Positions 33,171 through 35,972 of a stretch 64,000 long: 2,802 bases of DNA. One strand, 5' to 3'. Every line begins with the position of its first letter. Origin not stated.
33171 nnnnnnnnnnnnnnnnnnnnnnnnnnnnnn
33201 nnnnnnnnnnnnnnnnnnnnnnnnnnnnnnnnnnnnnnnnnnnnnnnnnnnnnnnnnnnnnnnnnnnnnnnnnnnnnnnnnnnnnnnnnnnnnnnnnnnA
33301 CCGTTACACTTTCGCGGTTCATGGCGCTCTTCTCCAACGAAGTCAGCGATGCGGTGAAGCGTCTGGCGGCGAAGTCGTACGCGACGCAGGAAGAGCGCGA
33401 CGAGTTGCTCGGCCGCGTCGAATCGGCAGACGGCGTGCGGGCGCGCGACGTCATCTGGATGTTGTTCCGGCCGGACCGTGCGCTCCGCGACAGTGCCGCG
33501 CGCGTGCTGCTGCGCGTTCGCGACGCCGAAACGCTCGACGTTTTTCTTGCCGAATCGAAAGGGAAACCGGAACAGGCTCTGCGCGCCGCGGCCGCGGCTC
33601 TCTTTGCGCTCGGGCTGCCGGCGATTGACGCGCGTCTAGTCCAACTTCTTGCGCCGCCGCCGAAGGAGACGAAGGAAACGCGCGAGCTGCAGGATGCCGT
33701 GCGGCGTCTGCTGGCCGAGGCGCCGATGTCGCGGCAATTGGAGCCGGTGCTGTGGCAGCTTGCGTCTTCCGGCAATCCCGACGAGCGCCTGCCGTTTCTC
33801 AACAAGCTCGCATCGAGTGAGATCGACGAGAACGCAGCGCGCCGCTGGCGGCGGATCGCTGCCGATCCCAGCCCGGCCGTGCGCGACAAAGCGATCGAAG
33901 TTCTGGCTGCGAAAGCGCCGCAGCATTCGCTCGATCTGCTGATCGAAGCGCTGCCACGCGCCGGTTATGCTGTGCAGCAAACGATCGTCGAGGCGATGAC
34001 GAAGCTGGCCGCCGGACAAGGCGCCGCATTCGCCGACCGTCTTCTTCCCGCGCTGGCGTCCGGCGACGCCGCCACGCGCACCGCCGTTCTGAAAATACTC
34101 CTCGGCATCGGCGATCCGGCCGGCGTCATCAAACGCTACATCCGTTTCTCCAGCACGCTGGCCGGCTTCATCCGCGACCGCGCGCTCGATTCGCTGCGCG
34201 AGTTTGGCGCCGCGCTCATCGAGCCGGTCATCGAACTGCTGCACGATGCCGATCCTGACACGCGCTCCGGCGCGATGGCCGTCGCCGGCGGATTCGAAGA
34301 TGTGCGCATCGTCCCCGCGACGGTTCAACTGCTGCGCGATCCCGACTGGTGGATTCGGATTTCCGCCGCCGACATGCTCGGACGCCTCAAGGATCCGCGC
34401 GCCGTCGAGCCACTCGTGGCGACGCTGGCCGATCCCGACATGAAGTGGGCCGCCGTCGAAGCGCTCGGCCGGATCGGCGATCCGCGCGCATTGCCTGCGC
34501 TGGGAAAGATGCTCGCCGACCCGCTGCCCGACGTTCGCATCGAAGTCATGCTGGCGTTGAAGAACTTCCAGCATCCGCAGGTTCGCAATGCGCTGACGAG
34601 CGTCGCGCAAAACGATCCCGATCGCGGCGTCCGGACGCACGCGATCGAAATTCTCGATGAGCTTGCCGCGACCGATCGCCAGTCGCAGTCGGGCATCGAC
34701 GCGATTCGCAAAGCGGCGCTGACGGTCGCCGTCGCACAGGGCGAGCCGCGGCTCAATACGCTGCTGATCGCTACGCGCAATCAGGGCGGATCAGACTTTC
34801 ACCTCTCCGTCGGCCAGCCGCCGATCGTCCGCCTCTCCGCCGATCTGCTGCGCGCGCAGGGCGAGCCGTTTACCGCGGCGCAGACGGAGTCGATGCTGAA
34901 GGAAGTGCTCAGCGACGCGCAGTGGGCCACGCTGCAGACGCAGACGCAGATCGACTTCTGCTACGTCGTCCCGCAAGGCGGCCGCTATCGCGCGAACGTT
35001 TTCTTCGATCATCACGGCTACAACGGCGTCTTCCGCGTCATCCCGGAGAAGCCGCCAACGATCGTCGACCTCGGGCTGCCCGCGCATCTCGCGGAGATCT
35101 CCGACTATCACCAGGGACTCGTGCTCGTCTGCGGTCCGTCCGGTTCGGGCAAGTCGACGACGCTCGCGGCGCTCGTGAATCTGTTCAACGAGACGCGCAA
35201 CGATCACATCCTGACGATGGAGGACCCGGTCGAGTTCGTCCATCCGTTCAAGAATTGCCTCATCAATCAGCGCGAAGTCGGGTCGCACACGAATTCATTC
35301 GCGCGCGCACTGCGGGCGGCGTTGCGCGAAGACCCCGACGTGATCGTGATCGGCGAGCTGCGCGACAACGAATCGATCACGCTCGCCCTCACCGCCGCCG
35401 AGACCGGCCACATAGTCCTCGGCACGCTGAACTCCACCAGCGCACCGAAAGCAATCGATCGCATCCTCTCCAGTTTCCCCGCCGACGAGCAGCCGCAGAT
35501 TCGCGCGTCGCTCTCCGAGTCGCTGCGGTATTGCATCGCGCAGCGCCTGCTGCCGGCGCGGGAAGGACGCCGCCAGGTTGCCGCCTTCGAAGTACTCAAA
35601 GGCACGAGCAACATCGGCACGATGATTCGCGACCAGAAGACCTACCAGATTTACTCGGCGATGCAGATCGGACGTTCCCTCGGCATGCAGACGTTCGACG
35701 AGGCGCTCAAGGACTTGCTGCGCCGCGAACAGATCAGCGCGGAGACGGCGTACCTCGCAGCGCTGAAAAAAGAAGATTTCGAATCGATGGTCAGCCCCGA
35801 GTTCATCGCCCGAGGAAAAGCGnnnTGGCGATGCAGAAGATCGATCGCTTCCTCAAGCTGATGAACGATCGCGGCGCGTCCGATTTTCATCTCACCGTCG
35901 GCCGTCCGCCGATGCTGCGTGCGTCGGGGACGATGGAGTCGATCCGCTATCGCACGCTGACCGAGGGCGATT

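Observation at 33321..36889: HEAT-repeat::PilT fusion with a degenerate His box, translationally coupled to a canonical PilT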

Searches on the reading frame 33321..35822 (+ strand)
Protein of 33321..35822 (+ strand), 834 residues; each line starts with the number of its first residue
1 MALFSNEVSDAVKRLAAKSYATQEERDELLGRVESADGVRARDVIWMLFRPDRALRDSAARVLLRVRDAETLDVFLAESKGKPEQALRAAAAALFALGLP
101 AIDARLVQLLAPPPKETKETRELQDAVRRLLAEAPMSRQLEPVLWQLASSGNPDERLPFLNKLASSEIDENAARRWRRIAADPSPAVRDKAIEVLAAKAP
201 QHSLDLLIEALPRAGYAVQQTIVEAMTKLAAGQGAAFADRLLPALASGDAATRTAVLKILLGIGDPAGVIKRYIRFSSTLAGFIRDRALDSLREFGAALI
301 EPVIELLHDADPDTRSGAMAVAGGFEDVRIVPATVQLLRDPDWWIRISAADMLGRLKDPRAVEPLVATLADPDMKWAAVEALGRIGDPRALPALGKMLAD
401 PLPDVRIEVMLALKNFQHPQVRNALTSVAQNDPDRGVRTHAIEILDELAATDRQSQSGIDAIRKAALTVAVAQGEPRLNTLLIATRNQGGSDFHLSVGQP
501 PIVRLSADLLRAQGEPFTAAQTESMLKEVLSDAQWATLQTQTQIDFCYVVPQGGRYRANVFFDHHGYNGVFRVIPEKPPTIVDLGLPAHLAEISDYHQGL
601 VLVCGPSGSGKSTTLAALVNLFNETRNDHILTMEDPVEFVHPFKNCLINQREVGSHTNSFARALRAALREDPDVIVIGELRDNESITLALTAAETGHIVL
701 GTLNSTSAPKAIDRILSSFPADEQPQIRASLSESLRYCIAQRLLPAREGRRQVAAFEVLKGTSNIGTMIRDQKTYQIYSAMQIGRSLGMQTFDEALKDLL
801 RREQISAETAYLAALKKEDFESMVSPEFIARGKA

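Call 4: search_protein_families(library=pfam, proteins=[window:33321-35822:+], max_evalue=0.01)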
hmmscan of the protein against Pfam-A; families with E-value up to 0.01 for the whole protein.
window:33321-35822:+ (834 aa): 12 families
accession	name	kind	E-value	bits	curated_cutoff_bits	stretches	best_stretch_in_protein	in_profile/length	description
PF00437.27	T2SSE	-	8.4e-39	133.7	24.9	1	591-745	135-279/370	Type II/IV secretion system protein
PF13646.12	HEAT_2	-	5.3e-36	123.2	27.7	3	369-445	8-87/88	HEAT repeats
PF02985.28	HEAT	-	1.8e-12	46.7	23.5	0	330-356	1-27/31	HEAT repeat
PF03130.22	HEAT_PBS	-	1.9e-10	40.6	20.9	1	375-400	2-27/27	PBS lyase HEAT-like repeat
PF13401.12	AAA_22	-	5.1e-06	27.3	27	1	596-639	3-45/130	AAA domain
PF13191.12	AAA_16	-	0.00045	21.2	32.6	1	589-649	15-75/167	AAA ATPase domain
PF13555.12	AAA_29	-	0.00045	20.4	27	1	598-622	22-46/61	P-loop containing region of AAA domain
PF13671.12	AAA_33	-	0.00076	20.2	27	0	600-619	1-20/143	AAA domain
PF00005.33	ABC_tran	-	0.0012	19.9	25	1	600-644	13-52/137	ABC transporter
PF13476.12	AAA_23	-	0.0055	17.8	27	0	597-619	18-40/201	AAA domain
PF25199.1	nSTAND_NTPase5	-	0.0057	16.9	34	0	596-638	39-81/145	Novel STAND NTPase 5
PF03215.21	Rad17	-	0.0073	16.7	23.8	0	597-644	45-93/186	Rad17 P-loop domain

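Call 5: search_protein_families(library=ncbifam, proteins=[window:33321-35822:+], max_evalue=0.01)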
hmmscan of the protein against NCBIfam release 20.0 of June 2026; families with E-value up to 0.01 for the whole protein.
window:33321-35822:+ (834 aa): 24 families
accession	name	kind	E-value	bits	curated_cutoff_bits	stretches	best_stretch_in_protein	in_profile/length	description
TIGR01420.1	pilT_fam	subfamily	4.2e-122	407.7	319.1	1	478-818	2-342/343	PilT/PilU family type 4a pilus ATPase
TIGR02525.1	plasmid_TraJ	equivalog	4.6e-43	147.6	368.3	1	570-753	121-307/372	plasmid transfer ATPase TraJ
TIGR02524.1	dot_icm_DotB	equivalog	7.7e-42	143.8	463.3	1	478-781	6-321/358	Dot/Icm type IV secretion system ATPase DotB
TIGR02533.1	type_II_gspE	equivalog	2.1e-32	112.4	630.25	1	590-745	235-380/486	type II secretion system ATPase GspE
NF041000.1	ATPase_ComGA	equivalog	4.5e-32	111.1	300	1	590-745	120-266/267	competence type IV pilus ATPase ComGA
TIGR02538.1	type_IV_pilB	equivalog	1.3e-31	109.9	675.65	1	597-717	315-431/564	type IV-A pilus assembly ATPase PilB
NF007755.0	PRK10436.1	equivalog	3.1e-30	105.3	617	1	590-744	211-355/465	type II secretion system protein GspE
NF053534.1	T4PilAsmATPsTfpB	equivalog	6.3e-27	94.2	850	1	592-716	330-450/584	type IV pilus assembly ATPase TfpB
NF045915.1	PhycobilmeDegNblB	equivalog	1.8e-17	63.6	300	1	305-432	74-204/214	phycobilisome degradation protein NblB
NF058587.1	archaellum_moto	equivalog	5.1e-17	61.8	550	1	600-717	277-395/527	archaellum flagellar ATPase motor FlaI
TIGR02782.1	TrbB_P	equivalog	5.7e-14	52.1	304.55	1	601-736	139-273/303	P-type conjugative transfer ATPase TrbB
NF010374.0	PRK13800.1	equivalog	1.4e-13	50.1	1196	2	170-443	621-893/898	fumarate reductase/succinate dehydrogenase flavoprotein subunit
TIGR02788.1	VirB11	equivalog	1.6e-11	43.8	249.95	1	600-715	146-262/308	P-type DNA transfer ATPase VirB11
NF010407.0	PRK13833.1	subfamily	1e-10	41.6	499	1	601-717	147-261/323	conjugal transfer protein TrbB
NF053672.1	bindosome_BasE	exception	1.7e-10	40.2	1000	1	571-716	235-389/512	bindosome assembly system ATPase subunit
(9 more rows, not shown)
